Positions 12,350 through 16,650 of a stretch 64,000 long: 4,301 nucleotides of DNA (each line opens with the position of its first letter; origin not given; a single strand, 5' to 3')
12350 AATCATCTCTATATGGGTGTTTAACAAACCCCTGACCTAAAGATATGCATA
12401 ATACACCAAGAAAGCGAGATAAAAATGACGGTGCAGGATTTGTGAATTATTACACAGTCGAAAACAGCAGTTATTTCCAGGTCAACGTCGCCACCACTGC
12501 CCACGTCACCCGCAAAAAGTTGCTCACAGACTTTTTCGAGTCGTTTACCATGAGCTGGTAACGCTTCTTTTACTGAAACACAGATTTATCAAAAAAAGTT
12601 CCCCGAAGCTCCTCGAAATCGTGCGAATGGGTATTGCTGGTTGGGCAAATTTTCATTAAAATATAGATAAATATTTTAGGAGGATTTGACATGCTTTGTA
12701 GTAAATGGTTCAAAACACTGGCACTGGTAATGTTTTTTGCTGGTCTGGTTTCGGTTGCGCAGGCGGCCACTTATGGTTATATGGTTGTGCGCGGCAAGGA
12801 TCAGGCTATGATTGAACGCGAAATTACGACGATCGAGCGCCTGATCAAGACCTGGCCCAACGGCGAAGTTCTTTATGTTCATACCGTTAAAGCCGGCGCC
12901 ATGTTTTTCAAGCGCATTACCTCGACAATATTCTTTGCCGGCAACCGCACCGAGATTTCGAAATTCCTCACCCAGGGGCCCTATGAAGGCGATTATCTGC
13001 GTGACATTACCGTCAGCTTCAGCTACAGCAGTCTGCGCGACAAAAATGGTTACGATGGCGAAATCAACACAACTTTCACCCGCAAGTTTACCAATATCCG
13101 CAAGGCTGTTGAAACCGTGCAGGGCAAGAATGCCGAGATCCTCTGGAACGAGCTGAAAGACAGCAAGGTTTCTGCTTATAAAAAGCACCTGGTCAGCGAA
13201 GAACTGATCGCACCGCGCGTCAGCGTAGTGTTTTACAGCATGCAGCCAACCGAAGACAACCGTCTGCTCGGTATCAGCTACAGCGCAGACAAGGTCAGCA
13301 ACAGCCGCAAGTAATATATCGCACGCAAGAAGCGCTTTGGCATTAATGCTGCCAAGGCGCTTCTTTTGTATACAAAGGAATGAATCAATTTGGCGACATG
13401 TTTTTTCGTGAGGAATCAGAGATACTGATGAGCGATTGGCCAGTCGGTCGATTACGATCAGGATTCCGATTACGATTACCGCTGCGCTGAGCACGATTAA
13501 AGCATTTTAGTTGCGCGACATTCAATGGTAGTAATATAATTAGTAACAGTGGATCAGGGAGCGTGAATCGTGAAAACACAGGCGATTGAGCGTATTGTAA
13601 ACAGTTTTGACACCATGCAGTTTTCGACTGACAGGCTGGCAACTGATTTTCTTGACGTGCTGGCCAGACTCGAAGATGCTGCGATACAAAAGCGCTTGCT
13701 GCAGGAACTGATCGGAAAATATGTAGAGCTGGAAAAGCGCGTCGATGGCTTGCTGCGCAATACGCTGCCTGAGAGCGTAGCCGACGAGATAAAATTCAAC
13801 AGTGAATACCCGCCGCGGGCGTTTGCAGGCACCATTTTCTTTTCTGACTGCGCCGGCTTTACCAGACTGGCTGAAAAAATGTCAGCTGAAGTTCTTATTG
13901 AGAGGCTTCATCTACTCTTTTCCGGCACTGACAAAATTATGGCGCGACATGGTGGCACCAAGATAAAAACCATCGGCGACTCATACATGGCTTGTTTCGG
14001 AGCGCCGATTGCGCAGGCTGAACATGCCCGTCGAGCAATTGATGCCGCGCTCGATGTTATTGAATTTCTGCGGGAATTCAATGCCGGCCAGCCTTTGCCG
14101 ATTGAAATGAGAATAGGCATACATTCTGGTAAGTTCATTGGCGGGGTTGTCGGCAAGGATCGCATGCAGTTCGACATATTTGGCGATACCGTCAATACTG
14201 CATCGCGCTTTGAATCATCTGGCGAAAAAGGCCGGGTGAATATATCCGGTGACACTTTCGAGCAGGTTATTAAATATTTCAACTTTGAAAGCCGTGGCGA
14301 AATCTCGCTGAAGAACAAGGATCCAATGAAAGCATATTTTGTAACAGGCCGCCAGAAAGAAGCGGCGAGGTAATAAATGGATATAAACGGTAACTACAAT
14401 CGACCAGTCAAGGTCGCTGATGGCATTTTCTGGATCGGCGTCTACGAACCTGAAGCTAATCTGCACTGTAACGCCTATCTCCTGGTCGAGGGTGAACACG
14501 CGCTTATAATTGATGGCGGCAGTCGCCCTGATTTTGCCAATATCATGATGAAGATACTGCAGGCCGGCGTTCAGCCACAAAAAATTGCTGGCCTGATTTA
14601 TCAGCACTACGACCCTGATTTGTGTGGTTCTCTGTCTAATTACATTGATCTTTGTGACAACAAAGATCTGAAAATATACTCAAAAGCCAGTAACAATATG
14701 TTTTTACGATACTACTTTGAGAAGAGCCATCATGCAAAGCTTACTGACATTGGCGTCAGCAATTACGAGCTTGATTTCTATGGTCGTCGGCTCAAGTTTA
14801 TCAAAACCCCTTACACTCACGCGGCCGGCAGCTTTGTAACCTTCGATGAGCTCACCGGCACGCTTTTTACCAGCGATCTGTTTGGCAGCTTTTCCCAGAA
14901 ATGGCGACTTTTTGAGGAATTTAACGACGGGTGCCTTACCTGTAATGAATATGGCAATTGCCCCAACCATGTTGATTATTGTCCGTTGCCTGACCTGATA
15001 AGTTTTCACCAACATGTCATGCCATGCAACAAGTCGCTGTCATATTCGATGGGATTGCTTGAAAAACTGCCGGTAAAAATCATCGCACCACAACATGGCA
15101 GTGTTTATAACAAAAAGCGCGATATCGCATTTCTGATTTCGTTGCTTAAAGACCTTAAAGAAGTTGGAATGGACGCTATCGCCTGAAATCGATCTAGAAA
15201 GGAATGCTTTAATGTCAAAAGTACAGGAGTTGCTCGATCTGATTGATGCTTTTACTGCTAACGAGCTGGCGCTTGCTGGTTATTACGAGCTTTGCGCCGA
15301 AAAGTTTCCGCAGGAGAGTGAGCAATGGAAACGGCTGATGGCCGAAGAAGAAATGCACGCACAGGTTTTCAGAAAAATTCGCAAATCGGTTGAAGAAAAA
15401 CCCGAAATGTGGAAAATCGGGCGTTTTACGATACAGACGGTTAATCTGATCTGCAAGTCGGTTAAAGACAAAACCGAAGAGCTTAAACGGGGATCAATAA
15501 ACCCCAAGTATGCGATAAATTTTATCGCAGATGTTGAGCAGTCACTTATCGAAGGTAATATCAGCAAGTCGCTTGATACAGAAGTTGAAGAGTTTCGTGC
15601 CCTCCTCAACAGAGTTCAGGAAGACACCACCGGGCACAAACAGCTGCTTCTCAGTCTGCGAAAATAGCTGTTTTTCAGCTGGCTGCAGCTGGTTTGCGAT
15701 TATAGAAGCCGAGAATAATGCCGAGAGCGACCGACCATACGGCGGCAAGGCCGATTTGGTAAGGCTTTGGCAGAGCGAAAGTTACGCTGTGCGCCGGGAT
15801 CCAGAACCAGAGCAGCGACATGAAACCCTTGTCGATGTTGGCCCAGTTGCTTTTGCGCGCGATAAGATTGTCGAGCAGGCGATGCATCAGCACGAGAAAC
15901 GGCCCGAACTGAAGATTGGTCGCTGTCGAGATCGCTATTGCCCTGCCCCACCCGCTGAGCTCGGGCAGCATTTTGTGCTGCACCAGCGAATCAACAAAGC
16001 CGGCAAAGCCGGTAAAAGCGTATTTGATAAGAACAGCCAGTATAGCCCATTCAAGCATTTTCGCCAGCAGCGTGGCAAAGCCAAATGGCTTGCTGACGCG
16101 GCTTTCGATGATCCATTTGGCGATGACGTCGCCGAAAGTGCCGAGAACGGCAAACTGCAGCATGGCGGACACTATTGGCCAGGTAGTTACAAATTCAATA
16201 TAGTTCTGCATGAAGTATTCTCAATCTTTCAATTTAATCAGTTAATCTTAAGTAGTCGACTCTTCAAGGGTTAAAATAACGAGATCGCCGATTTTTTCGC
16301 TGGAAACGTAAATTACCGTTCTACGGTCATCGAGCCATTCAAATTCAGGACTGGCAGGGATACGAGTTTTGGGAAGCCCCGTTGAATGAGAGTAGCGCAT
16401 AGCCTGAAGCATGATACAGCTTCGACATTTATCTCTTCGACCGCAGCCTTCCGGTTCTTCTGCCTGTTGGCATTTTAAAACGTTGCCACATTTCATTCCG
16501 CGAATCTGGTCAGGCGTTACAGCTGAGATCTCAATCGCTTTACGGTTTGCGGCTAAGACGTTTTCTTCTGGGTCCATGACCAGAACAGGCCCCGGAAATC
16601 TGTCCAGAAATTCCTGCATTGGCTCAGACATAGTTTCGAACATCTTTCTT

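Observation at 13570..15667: Three-gene operon of class III nucleotidyl cyclase, ODP/flavodiiron-like MBL protein and ferritin-like protein: candidate O2/NO/iron-responsive cAMP signalling module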

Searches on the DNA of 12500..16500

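Call 83: search_rna_families(source=window, start=12500, end=16500, threshold=evalue, max_evalue=0.1)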
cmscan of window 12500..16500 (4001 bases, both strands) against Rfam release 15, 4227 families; matches with E-value up to 0.1: 0.
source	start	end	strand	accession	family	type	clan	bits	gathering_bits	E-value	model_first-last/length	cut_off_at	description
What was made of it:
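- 13511..13569 (+): Putative 5' control region: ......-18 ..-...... promoter-like element (13511-13540) and GGGAG Shine-Dalgarno sequence before the GTG start. No Rfam RNA element was found in 12500-16500 (call 83).
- Tried and rejected: No RNA leader was found (call 83).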

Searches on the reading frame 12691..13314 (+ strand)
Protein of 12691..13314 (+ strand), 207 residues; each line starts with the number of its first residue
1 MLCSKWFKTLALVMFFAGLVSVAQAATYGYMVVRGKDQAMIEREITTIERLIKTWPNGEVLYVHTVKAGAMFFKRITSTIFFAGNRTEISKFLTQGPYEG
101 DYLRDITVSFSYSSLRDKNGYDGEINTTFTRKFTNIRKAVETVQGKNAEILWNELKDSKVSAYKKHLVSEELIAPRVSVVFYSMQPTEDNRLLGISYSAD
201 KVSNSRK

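Call 3: search_protein_families(library=pfam, proteins=[window:12691-13314:+], max_evalue=0.1)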
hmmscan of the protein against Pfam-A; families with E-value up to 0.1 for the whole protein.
window:12691-13314:+ (207 aa): 1 family
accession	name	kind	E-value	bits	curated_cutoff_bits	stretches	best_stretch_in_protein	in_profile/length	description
PF18757.6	Nmad5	-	0.086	13.3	27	0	44-61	162-179/206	Nucleotide modification associated domain 5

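Call 4: search_protein_families(library=ncbifam, proteins=[window:12691-13314:+], max_evalue=0.1)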
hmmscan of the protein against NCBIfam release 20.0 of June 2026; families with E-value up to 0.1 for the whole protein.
window:12691-13314:+ (207 aa): 1 family
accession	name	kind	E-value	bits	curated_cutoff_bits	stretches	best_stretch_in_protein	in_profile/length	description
NF041584.1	MqnP_SCO4491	exception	0.086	12.5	420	0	11-52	229-270/285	menaquinone biosynthesis prenyltransferase MqnP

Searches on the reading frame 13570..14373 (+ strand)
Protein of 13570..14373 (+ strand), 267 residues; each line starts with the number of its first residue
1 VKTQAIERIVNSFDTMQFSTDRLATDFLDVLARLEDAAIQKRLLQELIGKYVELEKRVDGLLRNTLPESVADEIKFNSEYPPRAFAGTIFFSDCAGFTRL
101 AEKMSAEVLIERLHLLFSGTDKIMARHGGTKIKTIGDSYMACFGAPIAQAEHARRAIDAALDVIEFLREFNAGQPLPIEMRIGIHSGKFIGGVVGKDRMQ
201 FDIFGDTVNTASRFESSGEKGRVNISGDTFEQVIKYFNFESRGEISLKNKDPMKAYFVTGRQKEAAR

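Call 3: search_protein_families(library=pfam, proteins=[window:13570-14373:+], max_evalue=0.1)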
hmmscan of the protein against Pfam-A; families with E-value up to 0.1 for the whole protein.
window:13570-14373:+ (267 aa): 2 families
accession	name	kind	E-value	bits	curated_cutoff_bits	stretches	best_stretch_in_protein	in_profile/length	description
PF00211.25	Guanylate_cyc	-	7.7e-50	169.5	21.9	1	88-259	10-182/183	Adenylate and Guanylate cyclase catalytic domain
PF18283.7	CBM77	-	0.021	15.6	25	1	216-263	23-67/108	Carbohydrate binding module 77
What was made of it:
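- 13570..14373 (+): ORF1: sensor-less class III (IIIa-like) adenylate cyclase, 267 aa. Pfam PF00211 at E 7.7e-50 (call 3).
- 13831..14346 (+): Cyclase catalytic domain (residues 88-259) with metal-binding D93 and D137, adenine-specifying K133 and D202, and transition-state N209 and R213. The domain coordinates come from call 3.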

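Call 4: search_protein_families(library=ncbifam, proteins=[window:13570-14373:+], max_evalue=0.1)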
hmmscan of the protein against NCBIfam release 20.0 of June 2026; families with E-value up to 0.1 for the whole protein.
window:13570-14373:+ (267 aa): 2 families
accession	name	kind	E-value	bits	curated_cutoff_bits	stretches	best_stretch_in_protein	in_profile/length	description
TIGR03903.1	TOMM_kin_cyc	equivalog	9.7e-08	30.3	705.75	1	121-242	326-445/1267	TOMM system kinase/cyclase fusion protein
NF058673.1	LipAdnlyCyLipJMY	equivalog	2e-07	30.1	800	1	87-248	296-438/449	bifunctional lipase/adenylate cyclase LipJ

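Call 50: search_solved_structures(query=window:13570-14373:+, max_evalue=1e-10, show_alignments=2)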
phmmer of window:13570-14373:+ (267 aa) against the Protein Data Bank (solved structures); distinct sequences matched with E-value up to 1e-10: 53.
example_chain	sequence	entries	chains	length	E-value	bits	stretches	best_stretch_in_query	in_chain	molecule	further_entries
8buz_A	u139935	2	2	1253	7.2e-49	170.1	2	37-241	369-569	Adenylate cyclase type 8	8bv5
9u3p_A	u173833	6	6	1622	4.1e-48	167.6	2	54-257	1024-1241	Adenylate cyclase type 9,Protein M2-1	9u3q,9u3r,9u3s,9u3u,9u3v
6r4o_A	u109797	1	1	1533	6.4e-47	163.7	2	54-257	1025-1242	Adenylate cyclase 9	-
6r3q_A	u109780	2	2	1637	8.6e-47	163.3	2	54-257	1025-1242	Adenylate cyclase 9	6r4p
8sl3_A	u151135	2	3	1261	1.1e-46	162.9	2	39-231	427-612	Adenylate cyclase type 5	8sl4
7pd4_A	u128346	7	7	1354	1.2e-46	162.8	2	54-257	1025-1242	Adenylate cyclase 9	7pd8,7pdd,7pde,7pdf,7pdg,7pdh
9bcv_A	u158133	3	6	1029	1.6e-35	126.4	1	25-264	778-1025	Atrial natriuretic peptide receptor 1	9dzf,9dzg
9dzh_A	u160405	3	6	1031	1.6e-35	126.4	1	25-264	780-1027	Atrial natriuretic peptide receptor 1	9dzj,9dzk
9bcl_A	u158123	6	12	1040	1.6e-35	126.4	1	25-264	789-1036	Atrial natriuretic peptide receptor 1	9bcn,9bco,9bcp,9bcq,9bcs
4p2f_A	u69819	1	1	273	2e-35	126.1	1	56-263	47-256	Adenylate cyclase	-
4p2m_A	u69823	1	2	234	5.7e-35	124.6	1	56-263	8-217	Adenylate cyclase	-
4p2x_A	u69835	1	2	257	6.6e-35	124.4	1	56-263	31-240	Adenylate cyclase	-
7yz9_A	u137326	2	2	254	6.8e-35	124.3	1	56-263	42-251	Adenylate cyclase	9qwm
5oyh_A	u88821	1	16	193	7.5e-35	124.2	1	87-264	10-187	Nucleotide cyclase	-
5o5k_A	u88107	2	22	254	8.7e-35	124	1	56-263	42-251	Adenylate cyclase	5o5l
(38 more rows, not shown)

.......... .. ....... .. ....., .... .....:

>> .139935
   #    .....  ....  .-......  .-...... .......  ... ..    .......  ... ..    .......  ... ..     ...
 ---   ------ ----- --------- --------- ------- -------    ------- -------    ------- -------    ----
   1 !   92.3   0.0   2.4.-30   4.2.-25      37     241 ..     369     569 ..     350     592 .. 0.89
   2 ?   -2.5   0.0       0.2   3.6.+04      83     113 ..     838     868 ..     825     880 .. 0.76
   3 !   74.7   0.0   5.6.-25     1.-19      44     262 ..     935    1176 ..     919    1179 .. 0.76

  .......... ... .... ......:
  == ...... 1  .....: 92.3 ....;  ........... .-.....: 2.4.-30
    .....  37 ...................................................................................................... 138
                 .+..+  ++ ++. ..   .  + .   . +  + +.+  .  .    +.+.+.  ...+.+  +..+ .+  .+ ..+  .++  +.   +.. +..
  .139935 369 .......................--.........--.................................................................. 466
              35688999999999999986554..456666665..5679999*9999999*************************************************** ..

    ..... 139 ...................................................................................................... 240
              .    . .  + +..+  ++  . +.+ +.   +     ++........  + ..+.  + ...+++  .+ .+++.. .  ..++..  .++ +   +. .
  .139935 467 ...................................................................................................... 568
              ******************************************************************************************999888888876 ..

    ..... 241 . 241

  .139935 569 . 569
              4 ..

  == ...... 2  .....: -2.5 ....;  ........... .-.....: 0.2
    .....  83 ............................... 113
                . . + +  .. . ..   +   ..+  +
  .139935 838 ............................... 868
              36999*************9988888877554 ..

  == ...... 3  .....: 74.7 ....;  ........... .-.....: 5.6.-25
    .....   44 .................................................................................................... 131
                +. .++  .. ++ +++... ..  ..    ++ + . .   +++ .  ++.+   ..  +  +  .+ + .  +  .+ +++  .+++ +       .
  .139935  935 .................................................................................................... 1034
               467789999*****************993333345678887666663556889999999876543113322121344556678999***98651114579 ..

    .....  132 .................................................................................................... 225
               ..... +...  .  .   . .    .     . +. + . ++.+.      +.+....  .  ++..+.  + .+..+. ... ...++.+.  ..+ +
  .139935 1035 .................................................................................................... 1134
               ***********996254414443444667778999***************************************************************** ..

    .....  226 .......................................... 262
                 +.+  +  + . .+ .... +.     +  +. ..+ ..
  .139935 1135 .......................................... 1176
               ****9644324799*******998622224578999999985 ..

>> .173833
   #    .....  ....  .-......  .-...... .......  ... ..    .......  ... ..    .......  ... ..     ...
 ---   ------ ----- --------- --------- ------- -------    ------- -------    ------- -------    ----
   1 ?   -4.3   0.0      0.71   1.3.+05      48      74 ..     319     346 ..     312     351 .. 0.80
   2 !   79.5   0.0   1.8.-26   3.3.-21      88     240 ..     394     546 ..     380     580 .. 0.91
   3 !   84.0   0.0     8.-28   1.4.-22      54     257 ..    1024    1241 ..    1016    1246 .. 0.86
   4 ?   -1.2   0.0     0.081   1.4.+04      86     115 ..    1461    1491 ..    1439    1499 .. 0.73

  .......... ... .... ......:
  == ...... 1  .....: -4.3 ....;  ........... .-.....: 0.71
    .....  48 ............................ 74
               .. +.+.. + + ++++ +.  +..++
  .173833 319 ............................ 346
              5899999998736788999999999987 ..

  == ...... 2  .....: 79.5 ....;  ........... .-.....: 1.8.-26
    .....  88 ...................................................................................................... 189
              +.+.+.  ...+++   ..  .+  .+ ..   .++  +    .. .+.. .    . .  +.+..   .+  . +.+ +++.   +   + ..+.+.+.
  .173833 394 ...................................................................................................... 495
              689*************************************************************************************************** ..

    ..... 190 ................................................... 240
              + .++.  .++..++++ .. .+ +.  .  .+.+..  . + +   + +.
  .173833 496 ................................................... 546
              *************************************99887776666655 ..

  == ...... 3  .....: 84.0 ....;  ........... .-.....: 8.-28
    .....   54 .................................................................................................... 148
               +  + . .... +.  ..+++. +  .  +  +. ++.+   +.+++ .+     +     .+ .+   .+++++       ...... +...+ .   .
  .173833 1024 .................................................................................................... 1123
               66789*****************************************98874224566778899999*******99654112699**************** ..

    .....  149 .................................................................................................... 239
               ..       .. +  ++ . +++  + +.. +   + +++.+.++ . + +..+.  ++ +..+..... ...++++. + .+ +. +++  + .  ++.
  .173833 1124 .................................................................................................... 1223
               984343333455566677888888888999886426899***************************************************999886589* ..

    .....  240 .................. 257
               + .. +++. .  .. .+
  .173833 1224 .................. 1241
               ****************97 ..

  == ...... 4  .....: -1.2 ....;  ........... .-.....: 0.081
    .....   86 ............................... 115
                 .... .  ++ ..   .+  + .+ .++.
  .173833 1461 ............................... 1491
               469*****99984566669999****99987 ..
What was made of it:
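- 13570..14373 (+): Best PDB matches are AC8, AC9, AC5 and mycobacterial Cya (call 50).
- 13627..13794 (+): N-terminal conserved helical segment of ORF1 (residues ~20-75): a proposed ODP-coupling adaptor helix that runs into a cyclase-transducer-element-like motif, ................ The segment aligns with the helix preceding the C2 domain of AC8 and with Cya 5o5k (call 50).
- On Class III nucleotidyl cyclase (adenylate cyclase): They align with AC8 and AC9 (call 50).
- That score is far below the match to Pfam Guanylate_cyc (169.5 bits) and to mammalian AC (170 bits) (calls 3, 50).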

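Call 85: search_protein_families(library=padloc, proteins=[window:13570-14373:+], max_evalue=0.01)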
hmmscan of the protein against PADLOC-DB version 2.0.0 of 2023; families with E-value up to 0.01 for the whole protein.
window:13570-14373:+ (267 aa): 6 families
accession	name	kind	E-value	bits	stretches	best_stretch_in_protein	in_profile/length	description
PDLC00734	PycC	-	2.1e-22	77.8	1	87-249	190-363/374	Pycsar cyclase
PDLC00765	PycC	-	2.4e-11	41.4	1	84-235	255-414/477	Pycsar cyclase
PDLC02367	PycC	-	3.8e-08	31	1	83-243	40-202/226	-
PDLC02366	PycC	-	5.1e-07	27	2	105-222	70-191/486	-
PDLC02369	PycC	-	7.1e-07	27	1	91-234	51-192/248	-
PDLC00766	PycC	-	0.00035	18.1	1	83-241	40-203/232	Pycsar cyclase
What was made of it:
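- The catalytic domain hits PADLOC PycC models (best E 2e-22, 77.8 bits; call 85).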
